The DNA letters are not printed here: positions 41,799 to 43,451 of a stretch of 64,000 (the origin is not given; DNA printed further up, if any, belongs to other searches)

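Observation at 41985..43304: Lipoprotein serpin with a Cys-Pro-Asn-Cys / Met-rich reactive-centre loop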

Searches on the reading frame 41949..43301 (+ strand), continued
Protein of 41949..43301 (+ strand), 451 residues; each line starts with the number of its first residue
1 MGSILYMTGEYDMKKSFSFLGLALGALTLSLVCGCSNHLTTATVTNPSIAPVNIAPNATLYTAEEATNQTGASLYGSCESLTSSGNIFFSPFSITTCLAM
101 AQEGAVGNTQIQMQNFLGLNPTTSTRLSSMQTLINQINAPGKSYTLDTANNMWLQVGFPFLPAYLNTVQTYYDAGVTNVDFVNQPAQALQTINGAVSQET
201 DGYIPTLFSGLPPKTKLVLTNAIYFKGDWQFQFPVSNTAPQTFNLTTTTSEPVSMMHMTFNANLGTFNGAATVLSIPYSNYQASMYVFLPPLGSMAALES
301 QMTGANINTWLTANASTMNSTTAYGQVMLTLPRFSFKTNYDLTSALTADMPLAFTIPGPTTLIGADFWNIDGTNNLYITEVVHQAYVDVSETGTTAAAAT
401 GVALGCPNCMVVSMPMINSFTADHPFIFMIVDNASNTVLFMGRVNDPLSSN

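Call 21: find_encoding_contigs(protein=P0006, flank=10000, max_places=2)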
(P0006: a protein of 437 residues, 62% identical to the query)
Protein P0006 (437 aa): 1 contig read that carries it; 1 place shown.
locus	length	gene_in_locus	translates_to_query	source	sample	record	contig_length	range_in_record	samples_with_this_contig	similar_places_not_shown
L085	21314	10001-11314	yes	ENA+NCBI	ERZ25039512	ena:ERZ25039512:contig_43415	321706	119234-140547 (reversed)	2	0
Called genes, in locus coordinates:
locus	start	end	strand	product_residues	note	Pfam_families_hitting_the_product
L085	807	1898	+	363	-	PF17874:TPR_MalT (faint), PF07719:TPR_2 (faint), PF13432:TPR_16 (faint), PF13428:TPR_14 (faint), PF00515:TPR_1 (faint), PF13181:TPR_8 (faint), PF13424:TPR_12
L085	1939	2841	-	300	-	PF01435:Peptidase_M48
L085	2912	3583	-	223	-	PF02230:Abhydrolase_2, PF00561:Abhydrolase_1 (weak), PF03959:FSH1 (weak), PF12146:Hydrolase_4 (faint), PF12697:Abhydrolase_6 (weak)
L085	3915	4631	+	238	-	-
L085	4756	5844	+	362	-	-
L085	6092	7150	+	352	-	PF01731:Arylesterase (faint), PF20067:SSL_N (faint), PF22807:TrAA12 (faint), PF01436:NHL (weak), PF25021:TEN_NHL (weak), PF01436:NHL, PF25021:TEN_NHL (weak), PF01436:NHL, +5 more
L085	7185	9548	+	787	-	PF13620:CarboxypepD_reg (faint), PF07715:Plug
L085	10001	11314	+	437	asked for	PF00079:Serpin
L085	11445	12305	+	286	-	-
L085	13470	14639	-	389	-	PF14294:DUF4372, PF01609:DDE_Tnp_1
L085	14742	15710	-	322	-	-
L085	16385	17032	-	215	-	PF14903:WG_beta_rep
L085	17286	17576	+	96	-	-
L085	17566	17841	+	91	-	PF12441:CopG_antitoxin (weak)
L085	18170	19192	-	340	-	-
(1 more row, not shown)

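Call 26: predict_structure(alignment_id=A1)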
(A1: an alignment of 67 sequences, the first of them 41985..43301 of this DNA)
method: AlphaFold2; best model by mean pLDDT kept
length: 439 residues; sequences in the alignment: 67
mean_pLDDT: 87.2   pTM: 0.85
mean pLDDT of the five models: 87.2, 86.7, 86.1, 85.0, 80.4
residues with pLDDT >= 90: 321; 70-90: 60; 50-70: 21; < 50: 37
segments of 3 or more residues with pLDDT < 50: 1-6, 21-36, 395-405, 407-409
pLDDT, mean of each block of 10 residues (from residue 1): 47 57 39 51 89 95 87 91 97 95 95 96 93 95 94 98 96 96 97 94 94 97 96 93 94 94 96 96 93 95 89 87 93 90 81 90 91 97 96 52 44 96 96 83
secondary structure, 60 per line:
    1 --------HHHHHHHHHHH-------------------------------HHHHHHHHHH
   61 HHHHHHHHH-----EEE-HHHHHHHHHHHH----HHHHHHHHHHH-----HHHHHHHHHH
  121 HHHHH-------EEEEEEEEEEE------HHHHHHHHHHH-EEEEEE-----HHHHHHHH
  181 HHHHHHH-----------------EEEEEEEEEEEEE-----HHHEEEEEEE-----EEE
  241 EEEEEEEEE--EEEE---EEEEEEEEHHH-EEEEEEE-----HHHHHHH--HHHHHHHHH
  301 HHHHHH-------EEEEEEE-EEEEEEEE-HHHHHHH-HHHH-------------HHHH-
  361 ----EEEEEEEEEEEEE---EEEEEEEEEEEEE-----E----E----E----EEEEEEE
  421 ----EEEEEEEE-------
elements in order: H9-19 H51-69 E75-77 H79-90 H95-105 H111-125 E133-143 H150-160 E162-167 H173-187 E205-217 E226-232 E238-249 E252-255 E259-266 E271-277 H283-289 H292-306 E314-320 E322-329 H331-337 H339-342 H356-359 E365-377 E381-393 E414-420 E425-432

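Call 29: find_homologous_proteins(query=A2)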
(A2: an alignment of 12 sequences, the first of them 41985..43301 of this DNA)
Query A2 (12 sequences) (439 aa, profile of the alignment): 3368 proteins with E <= 0.001 among 8000 candidates; the best 120 are listed.
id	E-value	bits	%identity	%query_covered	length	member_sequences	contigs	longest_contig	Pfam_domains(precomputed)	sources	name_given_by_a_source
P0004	1.1e-230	784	69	100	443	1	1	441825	PF00079.26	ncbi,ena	-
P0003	7.9e-230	781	71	94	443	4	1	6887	PF00079.26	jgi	jgi:serpin B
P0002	1.6e-229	780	70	100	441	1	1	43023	PF00079.26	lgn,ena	-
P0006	2.2e-229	780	62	95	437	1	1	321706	PF00079.26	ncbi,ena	-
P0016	2.7e-221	753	58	97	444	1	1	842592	PF00079.26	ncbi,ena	-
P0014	1.4e-219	747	55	95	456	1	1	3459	PF00079.26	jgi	jgi:serpin B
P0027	4.2e-217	739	57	89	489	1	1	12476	PF00079.26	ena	-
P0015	1.7e-216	737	55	100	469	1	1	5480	PF00079.26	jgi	jgi:serpin B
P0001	1.4e-212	724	100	100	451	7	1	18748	PF00079.26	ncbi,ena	-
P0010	8.6e-210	715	59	95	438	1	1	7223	PF00079.26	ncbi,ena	-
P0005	1.5e-209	714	63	98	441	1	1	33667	PF00079.26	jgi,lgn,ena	-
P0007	2.4e-209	714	60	95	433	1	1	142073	PF00079.26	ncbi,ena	-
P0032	1.0e-207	708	54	93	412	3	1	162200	PF00079.26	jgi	jgi:serpin B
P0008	1.4e-205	701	60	99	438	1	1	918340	PF00079.26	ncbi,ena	-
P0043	1.4e-204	698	53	91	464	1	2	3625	PF00079.26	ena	-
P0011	3.6e-199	680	57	100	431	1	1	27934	PF00079.26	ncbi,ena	-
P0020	3.2e-196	670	54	100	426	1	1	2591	PF00079.26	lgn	-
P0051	1.9e-192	658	44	97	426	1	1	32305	PF00079.26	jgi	jgi:serpin B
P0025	1.4e-191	655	52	100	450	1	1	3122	PF00079.26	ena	-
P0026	8.5e-190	649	50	100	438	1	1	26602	PF00079.26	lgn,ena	-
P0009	1.8e-188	645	58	100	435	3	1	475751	PF00079.26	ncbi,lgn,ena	-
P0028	5.0e-188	643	53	100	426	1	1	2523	PF00079.26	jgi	jgi:serpin B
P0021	9.1e-188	643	54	100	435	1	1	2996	PF00079.26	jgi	jgi:serpin B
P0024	1.1e-187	642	54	100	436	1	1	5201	PF00079.26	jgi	jgi:serpin B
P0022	1.3e-187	642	55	97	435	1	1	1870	PF00079.26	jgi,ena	-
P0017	2.3e-187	641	53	100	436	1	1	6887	PF00079.26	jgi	jgi:serpin B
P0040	5.7e-187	640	55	90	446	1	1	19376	PF00079.26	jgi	jgi:serpin B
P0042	1.2e-183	629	51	96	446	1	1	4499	PF00079.26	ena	-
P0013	3.5e-180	618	57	98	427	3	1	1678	PF00079.26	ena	-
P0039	3.8e-180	617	55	90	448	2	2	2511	PF00079.26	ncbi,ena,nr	ncbi:MAG TPA: serpin family protein [bacterium]|nr:serpin family protein [bacterium]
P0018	6.8e-180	617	54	100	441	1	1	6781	PF00079.26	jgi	jgi:serpin B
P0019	1.6e-179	615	53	100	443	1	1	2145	PF00079.26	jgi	jgi:serpin B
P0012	3.6e-179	614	55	99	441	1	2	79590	PF00079.26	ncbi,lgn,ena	-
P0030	4.1e-178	611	51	100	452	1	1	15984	PF00079.26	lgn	-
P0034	4.2e-178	611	54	100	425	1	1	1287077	PF00079.26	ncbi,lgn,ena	-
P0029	5.6e-178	610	56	89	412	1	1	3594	PF00079.26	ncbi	ncbi:MAG: serpin family protein [bacterium]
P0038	1.4e-177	609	52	96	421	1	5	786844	PF00079.26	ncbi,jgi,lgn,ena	jgi:serpin B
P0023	4.5e-177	607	59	87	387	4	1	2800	PF00079.26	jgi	-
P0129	1.4e-175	602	36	84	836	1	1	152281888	PF00079.26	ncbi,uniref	ncbi:uncharacterized protein [Anomalospiza imberbis]|uniref:uncharacterized protein n=1 Tax=Anomalos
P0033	5.9e-174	597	53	88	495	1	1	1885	PF00079.26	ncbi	-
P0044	2.1e-172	592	53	89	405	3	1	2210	PF00079.26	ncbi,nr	ncbi:MAG TPA: serpin family protein, partial [bacterium]|nr:serpin family protein [bacterium]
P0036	1.4e-171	589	53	88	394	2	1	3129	PF00079.26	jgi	jgi:serpin B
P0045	2.3e-169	582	50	93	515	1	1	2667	PF00079.26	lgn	-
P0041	4.5e-169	581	57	88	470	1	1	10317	PF00079.26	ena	-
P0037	5.5e-168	577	50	95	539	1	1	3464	PF00079.26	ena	-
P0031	1.4e-164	566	63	81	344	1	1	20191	PF00079.26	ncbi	-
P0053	7.6e-162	557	45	89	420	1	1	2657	PF00079.26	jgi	jgi:serpin B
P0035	6.7e-160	551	56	89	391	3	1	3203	PF00079.26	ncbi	ncbi:MAG TPA: serpin family protein, partial [bacterium]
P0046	3.9e-155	535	50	88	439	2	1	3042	PF00079.26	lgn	-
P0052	4.6e-153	528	45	95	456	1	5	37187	PF00079.26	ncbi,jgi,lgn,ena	-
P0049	1.7e-149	516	48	88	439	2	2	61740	PF00079.26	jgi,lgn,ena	-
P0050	8.4e-149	514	53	79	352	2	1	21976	PF00079.26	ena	-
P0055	2.2e-144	500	43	99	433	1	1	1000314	PF00079.26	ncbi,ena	-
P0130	6.4e-141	488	32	82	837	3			PF00079.26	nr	nr:uncharacterized protein LOC107439748 [Parasteatoda tepidariorum]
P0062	8.9e-138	478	40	97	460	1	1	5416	PF00079.26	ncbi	-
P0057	1.7e-137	477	41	99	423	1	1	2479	PF00079.26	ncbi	-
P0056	2.5e-137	476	43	100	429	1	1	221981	PF00079.26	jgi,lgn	jgi:serpin B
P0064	3.2e-137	476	39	97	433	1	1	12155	PF00079.26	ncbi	-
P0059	6.9e-137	475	40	100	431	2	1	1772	PF00079.26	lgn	-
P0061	1.6e-136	474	40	96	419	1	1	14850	PF00079.26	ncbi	-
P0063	2.0e-136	473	41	100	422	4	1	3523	PF00079.26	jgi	-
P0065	3.2e-135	469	39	97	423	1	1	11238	PF00079.26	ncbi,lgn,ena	-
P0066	3.9e-131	456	41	95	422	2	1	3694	PF00079.26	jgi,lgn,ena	-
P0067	1.1e-129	451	40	87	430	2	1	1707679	PF00079.26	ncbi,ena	-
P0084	1.3e-127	444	39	97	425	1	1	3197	PF00079.26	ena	-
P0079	1.4e-123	431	38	96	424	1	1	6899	PF00079.26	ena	-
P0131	4.5e-122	426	29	85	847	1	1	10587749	PF00079.26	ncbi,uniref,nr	ncbi:uncharacterized protein LOC116336730 [Contarinia nasturtii]|uniref:uncharacterized protein LOC1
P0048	2.2e-120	420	66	62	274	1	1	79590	PF00079.26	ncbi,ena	-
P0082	7.3e-120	419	37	98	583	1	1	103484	PF00079.26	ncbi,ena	-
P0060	6.5e-119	416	52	68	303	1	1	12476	PF00079.26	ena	-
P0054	1.6e-118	414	57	66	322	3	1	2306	PF00079.26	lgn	-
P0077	6.0e-117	409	39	97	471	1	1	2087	PF00079.26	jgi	jgi:serpin B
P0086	9.9e-117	408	38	97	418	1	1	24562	PF00079.26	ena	-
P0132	3.1e-115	403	39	87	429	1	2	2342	PF00079.26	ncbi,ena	-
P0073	9.5e-115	402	41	87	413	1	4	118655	PF00079.26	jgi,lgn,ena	-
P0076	2.2e-114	401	41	88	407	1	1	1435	PF00079.26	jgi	jgi:serpin B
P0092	4.9e-114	400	41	87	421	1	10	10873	PF00079.26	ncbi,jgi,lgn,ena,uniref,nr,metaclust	ncbi:MAG: hypothetical protein A3A13_01720 [Candidatus Yanofskybacteria bacterium RIFCSPLOWO2_01_FUL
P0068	6.0e-114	399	39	98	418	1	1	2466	PF00079.26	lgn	-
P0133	8.1e-114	399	40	87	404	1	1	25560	PF00079.26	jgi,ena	-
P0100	8.5e-114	399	39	87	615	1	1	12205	PF00079.26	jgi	jgi:serpin B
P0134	1.2e-113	398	40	87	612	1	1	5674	PF00079.26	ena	-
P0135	1.2e-113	398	39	87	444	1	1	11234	PF00079.26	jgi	jgi:serpin B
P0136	1.4e-113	398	40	87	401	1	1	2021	PF00079.26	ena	-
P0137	3.1e-113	397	37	92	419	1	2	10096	PF00079.26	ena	-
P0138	4.0e-113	397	37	87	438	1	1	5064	PF00079.26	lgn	-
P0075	5.5e-113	396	39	97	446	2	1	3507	PF00079.26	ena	-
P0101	6.1e-113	396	39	87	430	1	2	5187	PF00079.26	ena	-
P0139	6.9e-113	396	38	87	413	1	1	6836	PF00079.26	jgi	-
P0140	7.6e-113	396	39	87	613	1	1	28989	PF00079.26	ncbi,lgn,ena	-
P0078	8.0e-113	396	41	86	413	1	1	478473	PF00079.26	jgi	jgi:serpin B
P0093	1.2e-112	395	37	97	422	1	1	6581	PF00079.26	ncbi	-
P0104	2.0e-112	394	36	99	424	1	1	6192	PF00079.26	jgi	jgi:serpin B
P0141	4.0e-112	393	39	87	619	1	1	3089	PF00079.26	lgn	-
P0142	4.5e-112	393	37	99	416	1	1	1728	PF00079.26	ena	-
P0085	6.3e-112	393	41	91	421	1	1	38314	PF00079.26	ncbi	ncbi:MAG: serpin family protein [bacterium]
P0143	7.7e-112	392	39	87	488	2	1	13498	PF00079.26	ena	-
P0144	8.7e-112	392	38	87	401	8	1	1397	PF00079.26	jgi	-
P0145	1.6e-111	391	38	87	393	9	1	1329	PF00079.26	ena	-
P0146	1.6e-111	391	38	87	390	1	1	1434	PF00079.26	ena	-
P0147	1.7e-111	391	38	92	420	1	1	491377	PF00079.26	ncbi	-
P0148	2.4e-111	391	37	99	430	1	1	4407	PF00079.26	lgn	-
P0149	2.8e-111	390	37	87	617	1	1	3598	PF00079.26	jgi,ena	-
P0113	3.2e-111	390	38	87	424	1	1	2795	PF00079.26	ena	-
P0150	3.2e-111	390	39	87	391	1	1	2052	PF00079.26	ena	-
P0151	3.4e-111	390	38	87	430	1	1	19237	PF00079.26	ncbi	-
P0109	3.6e-111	390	41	87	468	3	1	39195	PF00079.26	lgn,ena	-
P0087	4.0e-111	390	38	97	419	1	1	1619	PF00079.26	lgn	-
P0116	5.3e-111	390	39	91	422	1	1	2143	PF00079.26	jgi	-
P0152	5.4e-111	390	36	98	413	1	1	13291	PF00079.26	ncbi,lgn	-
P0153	5.4e-111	390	35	99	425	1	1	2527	PF00079.26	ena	-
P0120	6.6e-111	389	40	87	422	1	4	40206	PF00079.26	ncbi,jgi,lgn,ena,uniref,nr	ncbi:MAG: proteinase IV [Candidatus Nealsonbacteria bacterium CG08_land_8_20_14_0_20_43_11]|uniref:P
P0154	7.5e-111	389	38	87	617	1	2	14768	PF00079.26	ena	-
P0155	9.7e-111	389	39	87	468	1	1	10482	PF00079.26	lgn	-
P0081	1.0e-110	389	52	64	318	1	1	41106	PF00079.26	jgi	-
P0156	1.0e-110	389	39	87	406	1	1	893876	PF00079.26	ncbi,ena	-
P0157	1.0e-110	389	39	91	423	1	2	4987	PF00079.26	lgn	-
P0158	1.1e-110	388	39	87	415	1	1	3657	PF00079.26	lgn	-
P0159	1.3e-110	388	38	87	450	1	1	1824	PF00079.26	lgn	-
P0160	1.3e-110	388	38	93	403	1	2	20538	PF00079.26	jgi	jgi:serpin B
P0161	1.5e-110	388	39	87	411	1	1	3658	PF00079.26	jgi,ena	-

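Call 32: search_protein_representatives(alignment_id=A2)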
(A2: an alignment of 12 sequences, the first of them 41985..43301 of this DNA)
Query: 12 sequences, 441 profile positions. Proteins with E-value up to 0.001 (for the whole library): 53828; up to 1e-10: 39960; up to 1e-30: 21082. The best 150 are listed.
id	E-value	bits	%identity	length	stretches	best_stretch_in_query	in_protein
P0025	4.3e-192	655.1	-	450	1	1-439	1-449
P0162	1.7e-146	504.8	-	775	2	52-436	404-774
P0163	9.5e-142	489.2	-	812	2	45-437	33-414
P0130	2.0e-141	488.1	-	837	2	43-436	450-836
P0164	1.6e-139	481.9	-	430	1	1-439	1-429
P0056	8.1e-138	476.2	-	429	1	1-439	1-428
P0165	7.5e-136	469.7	-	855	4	110-437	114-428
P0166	1.9e-131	455.2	-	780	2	73-436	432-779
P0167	3.8e-131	454.2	-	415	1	9-438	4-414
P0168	8.0e-131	453.2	-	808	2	48-436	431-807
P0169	1.1e-130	452.7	-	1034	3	61-390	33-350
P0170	1.8e-129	448.7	-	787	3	74-435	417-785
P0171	1.4e-128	445.8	-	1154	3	46-433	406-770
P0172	1.7e-127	442.2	-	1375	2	59-437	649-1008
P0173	4.9e-124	430.8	-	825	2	44-435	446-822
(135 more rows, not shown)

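Call 34: find_encoding_contigs(protein=P0016, flank=8000, max_places=1)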
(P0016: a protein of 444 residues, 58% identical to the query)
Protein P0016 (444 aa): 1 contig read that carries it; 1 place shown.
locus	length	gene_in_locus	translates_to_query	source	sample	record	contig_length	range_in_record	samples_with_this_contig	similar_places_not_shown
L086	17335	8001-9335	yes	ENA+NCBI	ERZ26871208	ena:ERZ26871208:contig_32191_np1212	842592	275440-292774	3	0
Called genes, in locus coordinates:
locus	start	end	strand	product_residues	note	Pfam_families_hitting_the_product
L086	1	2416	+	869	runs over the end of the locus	PF08450:SGL (weak), PF04185:Phosphoesterase (weak)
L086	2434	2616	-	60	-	-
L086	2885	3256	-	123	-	-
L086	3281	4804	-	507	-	PF20250:FapA_N, PF03961:FapA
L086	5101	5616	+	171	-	-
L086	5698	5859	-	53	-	-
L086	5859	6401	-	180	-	PF04542:Sigma70_r2, PF08281:Sigma70_r4_2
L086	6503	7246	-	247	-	PF10502:Peptidase_S26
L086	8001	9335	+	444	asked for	PF00079:Serpin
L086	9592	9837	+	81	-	PF04226:Transgly_assoc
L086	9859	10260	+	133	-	-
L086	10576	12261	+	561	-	-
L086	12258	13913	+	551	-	PF03687:UPF0164 (weak), PF00691:OmpA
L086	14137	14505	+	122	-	PF01022:HTH_5, PF01047:MarR, PF12802:MarR_2 (weak), PF12840:HTH_20, PF13412:HTH_24 (weak)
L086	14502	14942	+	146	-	PF08327:AHSA1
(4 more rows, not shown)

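Call 35: find_encoding_contigs(protein=P0032, flank=8000, max_places=1)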
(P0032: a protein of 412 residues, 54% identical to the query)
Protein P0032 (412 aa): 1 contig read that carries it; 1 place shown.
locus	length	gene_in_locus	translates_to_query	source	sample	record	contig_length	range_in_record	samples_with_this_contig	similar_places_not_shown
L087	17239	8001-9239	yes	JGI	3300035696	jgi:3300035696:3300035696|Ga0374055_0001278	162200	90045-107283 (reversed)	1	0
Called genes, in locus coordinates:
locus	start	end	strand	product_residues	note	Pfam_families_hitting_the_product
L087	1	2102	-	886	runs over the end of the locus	-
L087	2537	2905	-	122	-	PF02641:DUF190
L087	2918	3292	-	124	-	PF02537:CRCB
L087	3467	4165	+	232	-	PF00117:GATase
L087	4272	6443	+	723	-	PF01564:Spermine_synth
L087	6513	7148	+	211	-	PF01613:Flavin_Reduct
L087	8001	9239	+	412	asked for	PF00079:Serpin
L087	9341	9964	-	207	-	-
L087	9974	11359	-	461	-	PF00211:Guanylate_cyc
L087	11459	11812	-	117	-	PF00903:Glyoxalase, PF13669:Glyoxalase_4 (faint)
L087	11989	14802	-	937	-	PF08471:Ribonuc_red_2_N, PF02867:Ribonuc_red_lgC, PF12637:TSCPD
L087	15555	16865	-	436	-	PF00342:PGI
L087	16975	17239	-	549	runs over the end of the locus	PF00672:HAMP (weak), PF00015:MCPsignal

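Call 36: find_encoding_contigs(protein=P0002, flank=8000, max_places=1)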
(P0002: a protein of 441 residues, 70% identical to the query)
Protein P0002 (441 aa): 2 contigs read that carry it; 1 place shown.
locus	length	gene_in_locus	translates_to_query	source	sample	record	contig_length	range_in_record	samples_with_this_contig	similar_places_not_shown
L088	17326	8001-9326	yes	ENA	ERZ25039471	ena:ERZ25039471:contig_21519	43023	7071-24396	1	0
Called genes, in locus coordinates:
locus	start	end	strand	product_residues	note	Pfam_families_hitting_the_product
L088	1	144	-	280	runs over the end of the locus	PF00561:Abhydrolase_1, PF12146:Hydrolase_4 (weak), PF12697:Abhydrolase_6 (weak)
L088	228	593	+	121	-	PF00190:Cupin_1, PF07883:Cupin_2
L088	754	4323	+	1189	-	-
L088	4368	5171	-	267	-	PF13860:FlgD_ig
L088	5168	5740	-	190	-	PF04542:Sigma70_r2, PF08281:Sigma70_r4_2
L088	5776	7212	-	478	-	PF03687:UPF0164 (weak)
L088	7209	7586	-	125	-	PF18962:Por_Secre_tail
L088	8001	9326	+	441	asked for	PF00079:Serpin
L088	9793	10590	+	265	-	-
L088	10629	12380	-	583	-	PF02837:Glyco_hydro_2_N, PF22666:Glyco_hydro_2_N2, PF00703:Glyco_hydro_2, PF02836:Glyco_hydro_2_C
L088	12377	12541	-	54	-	-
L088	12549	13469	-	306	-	PF03547:Mem_trans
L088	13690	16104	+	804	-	PF13491:FtsK_4TM, PF19529:DUF6057 (weak), PF17854:FtsK_alpha, PF01580:FtsK_SpoIIIE, PF12846:AAA_10 (weak), PF09397:FtsK_gamma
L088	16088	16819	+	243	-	PF03548:LolA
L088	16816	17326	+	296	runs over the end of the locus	PF13413:HTH_25, PF13464:RodZ_C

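Call 37: find_encoding_contigs(protein=P0051, flank=8000, max_places=1)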
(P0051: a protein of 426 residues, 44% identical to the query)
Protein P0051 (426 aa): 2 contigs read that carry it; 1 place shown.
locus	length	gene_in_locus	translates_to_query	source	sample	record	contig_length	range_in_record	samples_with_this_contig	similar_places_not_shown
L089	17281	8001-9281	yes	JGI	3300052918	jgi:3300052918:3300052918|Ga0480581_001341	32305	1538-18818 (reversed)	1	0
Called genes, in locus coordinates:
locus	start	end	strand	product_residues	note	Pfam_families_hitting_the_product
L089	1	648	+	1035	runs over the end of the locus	PF00873:ACR_tran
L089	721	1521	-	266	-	PF00892:EamA (faint)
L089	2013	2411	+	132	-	-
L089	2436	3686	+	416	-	PF07661:MORN_2 (faint)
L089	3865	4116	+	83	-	PF04014:MazE_antitoxin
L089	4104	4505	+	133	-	PF01850:PIN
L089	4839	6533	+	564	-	-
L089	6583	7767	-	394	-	PF04389:Peptidase_M28 (weak), PF05343:Peptidase_M42 (faint), PF01546:Peptidase_M20, PF07687:M20_dimer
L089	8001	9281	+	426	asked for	PF00079:Serpin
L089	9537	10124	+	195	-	PF13240:Zn_Ribbon_1 (faint)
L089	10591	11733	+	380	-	-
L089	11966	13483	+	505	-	PF18962:Por_Secre_tail (weak)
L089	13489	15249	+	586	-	PF03349:Toluene_X (faint), PF03687:UPF0164, PF00515:TPR_1 (faint), PF07719:TPR_2 (faint)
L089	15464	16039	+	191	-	PF02525:Flavodoxin_2, PF03358:FMN_red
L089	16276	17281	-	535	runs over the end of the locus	PF13860:FlgD_ig (faint)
